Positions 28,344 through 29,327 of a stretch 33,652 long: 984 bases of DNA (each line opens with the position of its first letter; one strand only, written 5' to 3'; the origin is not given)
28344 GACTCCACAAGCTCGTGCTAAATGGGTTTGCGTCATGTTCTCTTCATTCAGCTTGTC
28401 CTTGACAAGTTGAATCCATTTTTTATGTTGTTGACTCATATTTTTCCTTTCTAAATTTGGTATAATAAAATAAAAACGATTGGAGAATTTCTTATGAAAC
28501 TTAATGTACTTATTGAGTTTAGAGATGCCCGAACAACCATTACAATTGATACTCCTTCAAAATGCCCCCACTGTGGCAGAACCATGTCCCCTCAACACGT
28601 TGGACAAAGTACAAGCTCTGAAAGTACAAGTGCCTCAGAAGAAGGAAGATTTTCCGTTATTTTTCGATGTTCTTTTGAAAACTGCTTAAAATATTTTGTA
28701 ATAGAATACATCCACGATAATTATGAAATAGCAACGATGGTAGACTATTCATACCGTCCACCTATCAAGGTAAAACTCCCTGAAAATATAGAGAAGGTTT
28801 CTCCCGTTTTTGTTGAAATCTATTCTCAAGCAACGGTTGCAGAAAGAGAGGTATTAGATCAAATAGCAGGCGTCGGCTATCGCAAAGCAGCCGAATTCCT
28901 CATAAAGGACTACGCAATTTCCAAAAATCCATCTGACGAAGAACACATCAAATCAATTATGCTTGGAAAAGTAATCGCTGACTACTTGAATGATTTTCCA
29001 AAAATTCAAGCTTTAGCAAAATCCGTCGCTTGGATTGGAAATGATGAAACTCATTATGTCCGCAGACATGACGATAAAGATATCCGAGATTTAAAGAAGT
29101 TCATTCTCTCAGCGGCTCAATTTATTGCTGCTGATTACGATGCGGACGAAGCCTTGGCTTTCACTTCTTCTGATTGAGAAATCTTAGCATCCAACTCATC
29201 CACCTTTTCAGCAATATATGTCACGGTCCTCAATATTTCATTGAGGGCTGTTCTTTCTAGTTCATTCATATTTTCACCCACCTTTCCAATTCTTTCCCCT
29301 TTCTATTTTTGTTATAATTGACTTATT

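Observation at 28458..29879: Two self-promoted plus-strand genes (Zn-ribbon/DUF4145-like, and a membrane-anchored protein) embedded antisense in the early lytic operon: candidate two-gene defence/exclusion cassette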

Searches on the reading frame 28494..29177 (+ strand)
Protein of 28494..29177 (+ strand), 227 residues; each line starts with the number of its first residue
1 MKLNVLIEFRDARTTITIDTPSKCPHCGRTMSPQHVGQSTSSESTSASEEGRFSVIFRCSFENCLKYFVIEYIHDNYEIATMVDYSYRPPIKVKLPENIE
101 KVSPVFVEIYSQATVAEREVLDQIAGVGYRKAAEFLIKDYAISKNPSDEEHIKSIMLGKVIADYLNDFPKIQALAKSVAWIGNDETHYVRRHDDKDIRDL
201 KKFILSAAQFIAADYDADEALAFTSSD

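Call 3: search_protein_families(library=pfam, proteins=[window:28494-29177:+], max_evalue=0.1)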
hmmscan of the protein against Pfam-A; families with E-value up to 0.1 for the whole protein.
window:28494-29177:+ (227 aa): 2 families
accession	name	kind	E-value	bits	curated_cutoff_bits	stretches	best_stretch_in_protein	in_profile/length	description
PF13643.11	DUF4145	-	0.00027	21.4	23.1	1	125-203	14-86/88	Domain of unknown function (DUF4145)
PF19335.5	HMBD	-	0.011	16.1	23.6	1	16-32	10-26/28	Heavy metal binding domain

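Call 4: search_protein_families(library=phrogs, proteins=[window:28494-29177:+], max_evalue=0.01)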
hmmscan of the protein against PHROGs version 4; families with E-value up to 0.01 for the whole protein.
window:28494-29177:+ (227 aa): 1 family
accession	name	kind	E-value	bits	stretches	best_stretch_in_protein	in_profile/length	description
phrog_1305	-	DNA, RNA and nucleotide metabolism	1.5e-58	198.9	1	13-225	8-219/226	DNA binding protein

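Call 5: search_protein_families(library=padloc, proteins=[window:28494-29177:+], max_evalue=0.1)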
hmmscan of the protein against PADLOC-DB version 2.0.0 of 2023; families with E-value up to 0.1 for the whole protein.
window:28494-29177:+ (227 aa): 1 family
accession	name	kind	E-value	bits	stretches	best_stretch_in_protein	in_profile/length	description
PDLC04433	PDC-M13A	-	0.033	12.7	0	135-189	14-66/74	-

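Call 8: search_dna_similar(query=window:28494-29174:+, collection=phages, mode=protein, max_rows=60)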
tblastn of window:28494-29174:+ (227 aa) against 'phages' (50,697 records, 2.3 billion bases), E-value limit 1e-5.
Records with a match: 47; places in all: 47; records where one place covers at least 80% of the query: 37.
Best place of each record, by identity: 60-80% 5; <60% 42.
By first word of the organism name: Streptococcus 37; Anaerostipes 3; Aeribacillus 2; Staphylococcus 2; Lactiplantibacillus 1; Fusobacterium 1; Lactobacillus 1.
By host as written in the record: Anaerostipes caccae DA844 3; Aeribacillus pallidus 2; Streptococcus pneumoniae 08B03577 2; Streptococcus pneumoniae 09B07772 2; Streptococcus mitis SF100 2; Staphylococcus saprophyticus 2; Streptococcus mitis SK137 2; Streptococcus equi Sz105 1; and 31 more.
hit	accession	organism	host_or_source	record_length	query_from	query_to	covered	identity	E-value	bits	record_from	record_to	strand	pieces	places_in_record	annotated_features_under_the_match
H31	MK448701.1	Streptococcus phage Javan197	Streptococcus equi Sz105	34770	1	227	100%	74.4%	9e-106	339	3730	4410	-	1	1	hypothetical protein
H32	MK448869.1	Streptococcus phage Javan190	Streptococcus equi ERR066392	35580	1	227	100%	74.4%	9e-106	339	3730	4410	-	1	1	hypothetical protein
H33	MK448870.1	Streptococcus phage Javan192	Streptococcus equi ERR066396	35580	1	227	100%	74.4%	9e-106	339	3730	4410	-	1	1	hypothetical protein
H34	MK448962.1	Streptococcus phage Javan496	Streptococcus pyogenes MGAS10394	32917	1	227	100%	74.0%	4e-105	338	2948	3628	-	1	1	hypothetical protein (x2)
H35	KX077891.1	Streptococcus phage phiJH1301-1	Streptococcus suis JH1301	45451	5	227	98%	63.4%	1e-86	285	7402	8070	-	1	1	hypothetical protein (x2)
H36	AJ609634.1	Streptococcus phage EJ-1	Streptococcus pneumoniae 101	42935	24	204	80%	37.7%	2e-28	117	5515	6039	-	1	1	hypothetical protein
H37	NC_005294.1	Streptococcus phage EJ-1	Streptococcus pneumoniae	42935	24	204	80%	37.7%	2e-28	117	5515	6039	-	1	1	DNA binding protein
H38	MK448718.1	Streptococcus phage Javan253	Streptococcus henryi DSM_19005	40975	16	211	86%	34.8%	1e-26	112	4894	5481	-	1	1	hypothetical protein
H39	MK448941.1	Streptococcus phage Javan446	Streptococcus pyogenes Alab49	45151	24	211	83%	35.8%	6e-29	119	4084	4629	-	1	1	hypothetical protein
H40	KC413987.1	Streptococcus phage phiSS12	Streptococcus suis SS12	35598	16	211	86%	33.8%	1e-25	109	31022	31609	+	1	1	hypothetical protein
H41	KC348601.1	Streptococcus phage phi7917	Streptococcus suis 7917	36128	16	211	86%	33.8%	1e-25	109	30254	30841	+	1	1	hypothetical protein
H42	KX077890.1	Streptococcus phage phiLP081102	Streptococcus suis LP081102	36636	16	211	86%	33.8%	1e-25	109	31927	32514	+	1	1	hypothetical protein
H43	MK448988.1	Streptococcus phage Javan578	Streptococcus suis NSUI002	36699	16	211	86%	33.8%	1e-25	109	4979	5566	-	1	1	hypothetical protein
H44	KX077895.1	Streptococcus phage phiZJ20091101-4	Streptococcus suis ZJ20091101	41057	16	211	86%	33.8%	1e-25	109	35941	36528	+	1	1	hypothetical protein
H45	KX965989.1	Aeribacillus phage AP45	Aeribacillus pallidus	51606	21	219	88%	33.2%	2e-27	114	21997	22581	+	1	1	hypothetical protein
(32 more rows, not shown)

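Call 12: get_annotated_region(hit=H31, flank=3000)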
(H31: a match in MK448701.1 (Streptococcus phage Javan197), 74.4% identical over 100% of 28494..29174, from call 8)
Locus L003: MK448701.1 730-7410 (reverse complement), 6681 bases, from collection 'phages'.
description: Streptococcus phage Javan197, complete genome.
organism: Streptococcus phage Javan197 (NCBI taxid 2548042)
taxonomy: Viruses; Duplodnaviria; Heunggongvirae; Uroviricota; Caudoviricetes
host: Streptococcus equi Sz105; source: -; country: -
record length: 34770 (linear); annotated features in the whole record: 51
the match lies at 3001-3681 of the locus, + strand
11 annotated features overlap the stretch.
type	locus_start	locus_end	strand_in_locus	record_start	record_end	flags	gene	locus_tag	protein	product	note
CDS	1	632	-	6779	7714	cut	-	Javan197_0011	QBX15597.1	antirepressor protein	-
CDS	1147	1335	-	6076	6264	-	-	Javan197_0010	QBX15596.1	hypothetical protein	-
CDS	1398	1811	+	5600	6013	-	-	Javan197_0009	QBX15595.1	hypothetical protein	-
CDS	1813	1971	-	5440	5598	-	-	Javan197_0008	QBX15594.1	hypothetical protein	-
CDS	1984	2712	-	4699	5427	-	-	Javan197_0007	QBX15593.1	antirepressor protein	-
CDS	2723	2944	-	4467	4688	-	-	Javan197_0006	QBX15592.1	hypothetical protein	-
CDS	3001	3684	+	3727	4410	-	-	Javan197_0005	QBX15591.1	hypothetical protein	-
CDS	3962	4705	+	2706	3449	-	-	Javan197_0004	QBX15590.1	transcriptional repressor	-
CDS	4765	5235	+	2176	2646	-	-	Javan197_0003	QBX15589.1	hypothetical protein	FIG01116666: hypothetical protein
CDS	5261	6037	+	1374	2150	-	-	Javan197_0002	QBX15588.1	hypothetical protein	FIG01117092: hypothetical protein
CDS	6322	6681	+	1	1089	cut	-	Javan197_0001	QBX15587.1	integrase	integrase: site-specific recombinase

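Call 15: find_homologous_proteins(query=window:28494-29174:+)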
Query window:28494-29174:+ (227 aa): 1554 proteins with E <= 0.001 among 1801 candidates; the best 120 are listed.
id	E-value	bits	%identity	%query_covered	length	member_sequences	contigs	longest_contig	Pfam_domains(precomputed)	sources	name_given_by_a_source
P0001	9.9e-143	491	97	100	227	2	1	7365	-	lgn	-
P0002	2.3e-135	467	93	100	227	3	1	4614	-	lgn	-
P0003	3.7e-134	463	91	100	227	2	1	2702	-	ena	-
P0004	3.8e-134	463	92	100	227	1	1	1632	-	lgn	-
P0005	1.4e-132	458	91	100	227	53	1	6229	-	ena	-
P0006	2.2e-132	457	91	100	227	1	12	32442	-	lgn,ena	-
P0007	2.4e-132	457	91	100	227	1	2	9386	-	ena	-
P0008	2.6e-132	457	91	100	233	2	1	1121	-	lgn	-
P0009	5.7e-132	456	91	100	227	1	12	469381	-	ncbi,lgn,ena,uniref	ncbi:hypothetical protein QM855_01445 [Streptococcus infantis]|uniref:hypothetical protein n=1 Tax=S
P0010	7.8e-132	455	90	100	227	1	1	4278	-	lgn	-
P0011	8.0e-132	455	90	100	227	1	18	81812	-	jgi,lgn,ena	jgi:hypothetical protein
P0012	8.2e-132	455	90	100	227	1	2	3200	-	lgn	-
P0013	1.8e-131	454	91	100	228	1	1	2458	-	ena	-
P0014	2.9e-131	453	90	100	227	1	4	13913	-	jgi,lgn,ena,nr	jgi:hypothetical protein|nr:MAG TPA: protein of unknown function (DUF4145) [Caudoviricetes sp.]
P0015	3.3e-131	453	91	100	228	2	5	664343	-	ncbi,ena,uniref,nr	ncbi:DUF4145 domain-containing protein [Streptococcus sp. Marseille-Q0941]|uniref:DUF4145 domain-con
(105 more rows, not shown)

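Call 22: search_solved_structures(query=A1, max_evalue=10, show_alignments=2)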
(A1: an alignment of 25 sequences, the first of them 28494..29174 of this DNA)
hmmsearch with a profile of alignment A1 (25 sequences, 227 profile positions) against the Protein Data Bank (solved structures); distinct sequences matched with E-value up to 10: 5.
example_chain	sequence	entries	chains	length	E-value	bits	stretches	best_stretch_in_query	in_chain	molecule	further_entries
2i13_A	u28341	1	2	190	0.0046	19.9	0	10-34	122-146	Aart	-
1mey_C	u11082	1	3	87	0.037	16.9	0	12-34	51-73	CONSENSUS ZINC FINGER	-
6ncl_a0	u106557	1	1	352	0.3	13.9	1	165-217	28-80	P14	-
8ovl_A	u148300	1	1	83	0.6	12.9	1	12-41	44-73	Copper-translocating P-type ATPase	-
7vfa_D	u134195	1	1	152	1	12.2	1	102-150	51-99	NB1A2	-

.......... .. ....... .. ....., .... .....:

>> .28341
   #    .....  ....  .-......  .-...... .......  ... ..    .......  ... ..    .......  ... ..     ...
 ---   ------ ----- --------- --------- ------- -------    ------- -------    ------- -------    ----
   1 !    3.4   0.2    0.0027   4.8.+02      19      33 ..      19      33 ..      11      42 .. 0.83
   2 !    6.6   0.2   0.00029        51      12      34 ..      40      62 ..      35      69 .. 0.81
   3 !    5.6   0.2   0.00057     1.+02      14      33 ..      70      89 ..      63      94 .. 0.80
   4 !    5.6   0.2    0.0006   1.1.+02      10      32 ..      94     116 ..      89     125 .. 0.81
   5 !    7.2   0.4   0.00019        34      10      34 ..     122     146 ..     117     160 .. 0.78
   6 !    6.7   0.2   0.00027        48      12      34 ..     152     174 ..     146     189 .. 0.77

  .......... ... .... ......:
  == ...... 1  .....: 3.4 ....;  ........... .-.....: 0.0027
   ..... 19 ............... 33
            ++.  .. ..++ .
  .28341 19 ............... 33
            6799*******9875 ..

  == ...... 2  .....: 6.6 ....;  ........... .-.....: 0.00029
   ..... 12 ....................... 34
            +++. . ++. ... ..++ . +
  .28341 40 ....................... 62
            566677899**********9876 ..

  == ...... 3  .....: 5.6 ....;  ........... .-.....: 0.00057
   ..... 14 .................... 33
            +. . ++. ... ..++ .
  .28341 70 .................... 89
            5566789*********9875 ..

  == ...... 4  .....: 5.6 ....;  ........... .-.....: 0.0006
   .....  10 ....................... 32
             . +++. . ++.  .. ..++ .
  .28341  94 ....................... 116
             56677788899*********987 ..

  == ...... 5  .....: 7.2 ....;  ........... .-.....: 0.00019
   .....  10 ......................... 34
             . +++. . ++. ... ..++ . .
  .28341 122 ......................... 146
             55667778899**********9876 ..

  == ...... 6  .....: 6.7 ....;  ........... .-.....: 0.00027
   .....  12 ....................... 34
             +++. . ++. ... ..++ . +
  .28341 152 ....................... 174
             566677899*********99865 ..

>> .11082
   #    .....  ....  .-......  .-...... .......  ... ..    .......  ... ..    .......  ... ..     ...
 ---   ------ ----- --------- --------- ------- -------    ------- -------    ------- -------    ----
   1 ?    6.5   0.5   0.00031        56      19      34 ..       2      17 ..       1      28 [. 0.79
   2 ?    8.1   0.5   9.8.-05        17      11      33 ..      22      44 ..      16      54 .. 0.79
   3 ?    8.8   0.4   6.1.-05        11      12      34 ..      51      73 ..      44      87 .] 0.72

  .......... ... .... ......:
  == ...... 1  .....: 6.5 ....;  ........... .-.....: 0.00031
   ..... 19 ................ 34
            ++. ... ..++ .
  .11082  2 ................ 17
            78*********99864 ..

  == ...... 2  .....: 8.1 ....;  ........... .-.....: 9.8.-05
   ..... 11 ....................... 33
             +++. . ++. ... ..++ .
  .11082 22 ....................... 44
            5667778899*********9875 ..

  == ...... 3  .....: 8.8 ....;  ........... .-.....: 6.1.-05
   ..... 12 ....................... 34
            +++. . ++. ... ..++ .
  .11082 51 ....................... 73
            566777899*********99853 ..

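Call 30: predict_structure(alignment_id=A1)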
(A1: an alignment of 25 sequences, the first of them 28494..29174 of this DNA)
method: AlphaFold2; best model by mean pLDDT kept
length: 227 residues; sequences in the alignment: 25
mean_pLDDT: 76.8   pTM: 0.54
mean pLDDT of the five models: 76.8, 63.7, 58.3, 56.1, 55.8
residues with pLDDT >= 90: 19; 70-90: 157; 50-70: 32; < 50: 19
segments of 3 or more residues with pLDDT < 50: 86-92, 182-187, 189-192
pLDDT, mean of each block of 10 residues (from residue 1): 89 89 84 88 74 87 85 76 57 65 79 79 73 86 91 84 81 67 48 63 82 77 57
secondary structure, 60 per line:
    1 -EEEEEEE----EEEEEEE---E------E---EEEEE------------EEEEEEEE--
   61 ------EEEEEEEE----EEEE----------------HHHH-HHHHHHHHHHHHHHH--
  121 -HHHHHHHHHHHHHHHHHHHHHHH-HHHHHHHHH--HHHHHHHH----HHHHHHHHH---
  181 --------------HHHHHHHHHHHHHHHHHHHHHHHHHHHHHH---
elements in order: E2-8 E13-19 E34-38 E51-58 E67-74 E79-82 H99-102 H104-118 H122-144 H146-154 H157-164 H169-177 H195-224

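Call 34: fold_search(model_id=the predicted structure, library=pdb)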
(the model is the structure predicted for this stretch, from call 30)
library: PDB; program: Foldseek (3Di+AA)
matches with E <= 10: 252; with E <= 0.001: 0
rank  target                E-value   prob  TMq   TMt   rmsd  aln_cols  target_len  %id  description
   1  8tme_A                3.1e-02  0.20  0.18  0.14  18.7       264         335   11  Cryo-EM structure of CorA in complex with conformation-specific synthetic antibody C18 and 100 uM MgCl2, State MG0.1-1 (released 2025-02-12)
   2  2bbj_A                9.9e-02  0.13  0.17  0.13  20.6       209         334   10  Crystal structure of the CorA Mg2+ transporter (released 2005-12-13)
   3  8tme_C                1.3e-01  0.09  0.15  0.11  18.3       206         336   10  Cryo-EM structure of CorA in complex with conformation-specific synthetic antibody C18 and 100 uM MgCl2, State MG0.1-1 (released 2025-02-12)
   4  4eeb_A                2.1e-01  0.09  0.17  0.14  17.5       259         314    9  CorA coiled-coil mutant under Mg2+ absence (released 2012-11-14)
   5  8tmn_C                2.2e-01  0.12  0.18  0.13  18.9       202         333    9  Cryo-EM structure of magnesium depleted CorA in complex with conformation-specific synthetic antibody C18, State MGD-1 (released 2025-02-12)
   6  9fwf_A                2.8e-01  0.08  0.19  0.19  16.0       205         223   12  N-VelcroVax HBcAg with SUMO-Affimer inserted at N-terminus (T=4 VLP) (released 2025-02-26)
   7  8tmj_B                3.2e-01  0.08  0.17  0.12  20.1       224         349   10  Cryo-EM structure of CorA in complex with conformation-specific synthetic antibody C18 and 100 uM MgCl2, State MG0.1-2 (released 2025-02-12)
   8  2q00_A                4.3e-01  0.91  0.37  0.63   3.5       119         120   19  Crystal structure of the P95883_SULSO protein from Sulfolobus solfataricus. NESG target SsR10. (released 2007-05-29)
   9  3jcg_E                4.3e-01  0.05  0.14  0.11  20.3       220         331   10  Cryo-EM structure of the magnesium channel CorA in the magnesium-free, asymmetric open state I (released 2016-02-17)
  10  2q00_B                4.8e-01  0.91  0.37  0.63   3.4       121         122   19  Crystal structure of the P95883_SULSO protein from Sulfolobus solfataricus. NESG target SsR10. (released 2007-05-29)
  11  9fwf_C                4.8e-01  0.06  0.16  0.16  17.3       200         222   12  N-VelcroVax HBcAg with SUMO-Affimer inserted at N-terminus (T=4 VLP) (released 2025-02-26)
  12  7tve_D                6.4e-01  0.03  0.12  0.07  29.8       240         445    9  ATP and DNA bound SMC5/6 core complex (released 2022-06-22)
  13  1b7e                  6.8e-01  0.06  0.18  0.14  16.0       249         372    8  TRANSPOSASE INHIBITOR (released 1999-04-21)
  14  7pi2_J                8.6e-01  0.38  0.22  0.17   4.0        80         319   14  PfCyRPA bound to monoclonal antibody Cy.003 Fab fragment (released 2022-02-09)
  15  8gex_D                9.7e-01  0.06  0.13  0.08   7.3        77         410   10  Crystal structure of the ferric enterobactin transporter (XusB) from Bacteroides thetaiotaomicron (released 2023-08-02)
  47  1wol                  2.8e+00  0.30  0.35  0.60   6.3       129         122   11  Crystal Structure of ST0689, an archaeal HEPN homologue (released 2005-11-22)
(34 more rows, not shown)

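Call 49: search_protein_representatives(alignment_id=A1)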
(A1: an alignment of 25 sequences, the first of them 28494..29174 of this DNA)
Query: 25 sequences, 227 profile positions. Proteins with E-value up to 0.001 (for the whole library): 2375; up to 1e-10: 2032; up to 1e-30: 869. The best 150 are listed.
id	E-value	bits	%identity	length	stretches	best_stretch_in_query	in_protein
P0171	4.0e-88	311.2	-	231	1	1-227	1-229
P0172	1.3e-72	260.5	-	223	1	6-225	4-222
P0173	4.2e-71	255.6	-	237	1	1-227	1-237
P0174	1.8e-67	243.7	-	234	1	9-224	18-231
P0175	1.3e-64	234.3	-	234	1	1-225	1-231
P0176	5.2e-62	225.8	-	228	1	1-226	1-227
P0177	3.0e-61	223.3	-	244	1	7-226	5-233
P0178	5.7e-59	215.9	-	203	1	44-225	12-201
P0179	2.9e-56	207.0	-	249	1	3-225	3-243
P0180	5.6e-56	206.1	-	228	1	14-226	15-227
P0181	6.2e-56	205.9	-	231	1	3-223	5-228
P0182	1.7e-55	204.5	-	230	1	2-225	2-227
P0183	2.1e-55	204.2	-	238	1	1-225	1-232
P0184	1.3e-54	201.6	-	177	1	1-177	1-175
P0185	1.5e-54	201.4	-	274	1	13-224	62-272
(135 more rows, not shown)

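Call 51: search_solved_structures(query=A3, max_evalue=10, show_alignments=3)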
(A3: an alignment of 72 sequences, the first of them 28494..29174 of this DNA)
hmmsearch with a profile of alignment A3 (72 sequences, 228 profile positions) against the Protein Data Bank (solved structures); distinct sequences matched with E-value up to 10: 36.
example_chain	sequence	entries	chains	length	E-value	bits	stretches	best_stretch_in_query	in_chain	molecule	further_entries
2i13_A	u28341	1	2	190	1.2e-05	28.2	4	14-77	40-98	Aart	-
1x6h_A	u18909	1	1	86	0.00037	23.3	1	17-77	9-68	Transcriptional repressor CTCF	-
1mey_C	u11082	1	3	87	0.0038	20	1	21-77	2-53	CONSENSUS ZINC FINGER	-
2yt9_A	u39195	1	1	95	0.01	18.5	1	12-69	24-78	zinc finger-containing protein 1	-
2gqj_A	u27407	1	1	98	0.023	17.4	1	23-83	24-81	Zinc finger protein KIAA1196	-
5fmf_I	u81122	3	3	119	0.088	15.5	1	23-74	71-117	DNA-DIRECTED RNA POLYMERASE II SUBUNIT RPB9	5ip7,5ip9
1i3q_I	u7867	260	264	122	0.093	15.4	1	24-75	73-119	DNA-DIRECTED RNA POLYMERASE II 14.2KD POLYPEPTIDE | DNA-directed RNA polymerase II, chain RPB9 | DNA-directed RNA polymerase II 14.2 kDa polypeptide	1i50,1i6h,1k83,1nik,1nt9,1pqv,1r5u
2ct1_A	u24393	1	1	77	0.1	15.3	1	17-69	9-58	Transcriptional repressor CTCF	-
5c44_I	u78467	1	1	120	0.11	15.1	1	24-74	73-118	DNA-directed RNA polymerase II subunit RPB9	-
8jq0_A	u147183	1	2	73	0.22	14.2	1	23-91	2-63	HKR3 protein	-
2m0d_A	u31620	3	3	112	0.27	13.9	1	11-74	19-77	Zinc finger and BTB domain-containing protein 17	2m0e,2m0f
5aas_A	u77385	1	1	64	0.28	13.8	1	19-77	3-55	TAX1-BINDING PROTEIN 1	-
2m7q_A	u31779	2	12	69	0.32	13.7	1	20-77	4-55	Tax1-binding protein 1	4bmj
2dj7_A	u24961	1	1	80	0.64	12.7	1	15-74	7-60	Actin-binding LIM protein 3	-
5k5l_E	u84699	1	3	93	0.75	12.5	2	25-77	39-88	Transcriptional repressor CTCF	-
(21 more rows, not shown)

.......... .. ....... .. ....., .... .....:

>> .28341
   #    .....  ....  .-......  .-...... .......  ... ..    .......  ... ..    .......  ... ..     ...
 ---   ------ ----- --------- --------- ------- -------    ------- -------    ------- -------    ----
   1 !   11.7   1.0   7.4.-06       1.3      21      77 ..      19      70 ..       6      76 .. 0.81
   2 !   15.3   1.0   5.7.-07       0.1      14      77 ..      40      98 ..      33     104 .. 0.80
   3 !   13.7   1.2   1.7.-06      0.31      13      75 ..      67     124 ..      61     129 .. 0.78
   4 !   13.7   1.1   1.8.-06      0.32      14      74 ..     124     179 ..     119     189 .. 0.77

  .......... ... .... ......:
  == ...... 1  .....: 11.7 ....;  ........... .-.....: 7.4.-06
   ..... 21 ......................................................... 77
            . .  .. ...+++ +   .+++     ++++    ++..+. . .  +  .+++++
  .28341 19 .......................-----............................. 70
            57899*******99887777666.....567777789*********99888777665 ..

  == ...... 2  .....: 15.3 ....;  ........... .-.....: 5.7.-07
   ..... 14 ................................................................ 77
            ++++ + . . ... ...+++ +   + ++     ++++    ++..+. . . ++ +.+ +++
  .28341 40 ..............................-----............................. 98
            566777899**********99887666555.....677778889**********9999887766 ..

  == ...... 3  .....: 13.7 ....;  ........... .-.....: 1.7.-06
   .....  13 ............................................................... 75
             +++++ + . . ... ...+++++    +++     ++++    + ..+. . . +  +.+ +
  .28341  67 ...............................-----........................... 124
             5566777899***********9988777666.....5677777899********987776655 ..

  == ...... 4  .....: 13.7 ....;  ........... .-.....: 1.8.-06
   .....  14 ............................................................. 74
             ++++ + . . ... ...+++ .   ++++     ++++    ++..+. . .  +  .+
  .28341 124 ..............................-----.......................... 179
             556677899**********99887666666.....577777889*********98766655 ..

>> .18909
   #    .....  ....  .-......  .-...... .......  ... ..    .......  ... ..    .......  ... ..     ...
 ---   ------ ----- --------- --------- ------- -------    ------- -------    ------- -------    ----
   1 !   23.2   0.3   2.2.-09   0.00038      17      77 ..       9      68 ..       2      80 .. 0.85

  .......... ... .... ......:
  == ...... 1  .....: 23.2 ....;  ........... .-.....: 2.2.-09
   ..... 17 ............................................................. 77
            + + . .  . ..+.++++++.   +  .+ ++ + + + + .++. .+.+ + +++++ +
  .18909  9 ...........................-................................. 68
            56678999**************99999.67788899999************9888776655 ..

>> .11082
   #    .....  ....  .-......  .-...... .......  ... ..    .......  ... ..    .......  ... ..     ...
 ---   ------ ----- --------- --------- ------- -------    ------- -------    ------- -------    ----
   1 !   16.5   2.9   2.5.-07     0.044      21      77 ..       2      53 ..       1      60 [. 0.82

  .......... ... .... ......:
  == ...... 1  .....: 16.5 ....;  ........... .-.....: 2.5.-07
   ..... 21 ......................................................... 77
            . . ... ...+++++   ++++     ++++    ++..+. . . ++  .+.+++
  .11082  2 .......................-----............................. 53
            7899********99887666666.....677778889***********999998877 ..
